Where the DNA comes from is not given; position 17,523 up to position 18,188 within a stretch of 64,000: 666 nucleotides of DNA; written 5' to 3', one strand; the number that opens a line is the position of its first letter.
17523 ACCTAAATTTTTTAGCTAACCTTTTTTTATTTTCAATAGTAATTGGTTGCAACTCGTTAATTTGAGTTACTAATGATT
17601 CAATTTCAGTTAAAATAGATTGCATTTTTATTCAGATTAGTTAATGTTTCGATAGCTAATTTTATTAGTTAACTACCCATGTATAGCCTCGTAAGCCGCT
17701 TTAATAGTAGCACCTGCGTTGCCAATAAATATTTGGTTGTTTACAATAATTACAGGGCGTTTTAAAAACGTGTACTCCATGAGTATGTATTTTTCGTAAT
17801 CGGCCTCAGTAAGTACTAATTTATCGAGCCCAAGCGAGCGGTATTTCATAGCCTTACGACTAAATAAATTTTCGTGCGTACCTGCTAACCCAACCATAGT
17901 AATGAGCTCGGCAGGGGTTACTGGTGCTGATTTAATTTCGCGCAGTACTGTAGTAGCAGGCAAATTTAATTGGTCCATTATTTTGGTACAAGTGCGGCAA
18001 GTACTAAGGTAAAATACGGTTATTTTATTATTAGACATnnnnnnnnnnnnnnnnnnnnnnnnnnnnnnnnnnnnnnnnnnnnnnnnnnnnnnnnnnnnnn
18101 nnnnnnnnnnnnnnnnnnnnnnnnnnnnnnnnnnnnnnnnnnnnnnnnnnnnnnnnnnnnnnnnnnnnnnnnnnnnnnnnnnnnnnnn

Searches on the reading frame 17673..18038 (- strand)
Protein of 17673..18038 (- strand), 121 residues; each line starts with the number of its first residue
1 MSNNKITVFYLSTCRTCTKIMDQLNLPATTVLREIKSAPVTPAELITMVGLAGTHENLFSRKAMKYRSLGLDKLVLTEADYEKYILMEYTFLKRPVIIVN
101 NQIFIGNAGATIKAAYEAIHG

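Call 23: search_protein_families(library=pfam, proteins=[window:17673-18038:-], max_evalue=0.001)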
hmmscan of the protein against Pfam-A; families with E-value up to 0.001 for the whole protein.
window:17673-18038:- (121 aa): 1 family
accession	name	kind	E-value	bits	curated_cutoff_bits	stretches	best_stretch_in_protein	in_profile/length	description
PF03960.21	ArsC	-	4.3e-08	33.8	24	1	12-113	4-77/79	ArsC family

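Call 25: search_protein_families(library=ncbifam, proteins=[window:17673-18038:-], max_evalue=0.0001)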
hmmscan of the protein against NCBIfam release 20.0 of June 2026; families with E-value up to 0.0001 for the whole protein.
window:17673-18038:- (121 aa): 1 family
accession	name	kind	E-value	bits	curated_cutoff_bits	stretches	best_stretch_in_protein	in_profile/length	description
TIGR01617.1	arsC_related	subfamily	1.5e-06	28.4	75.05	1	6-107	1-107/117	Spx/MgsR family RNA polymerase-binding regulatory protein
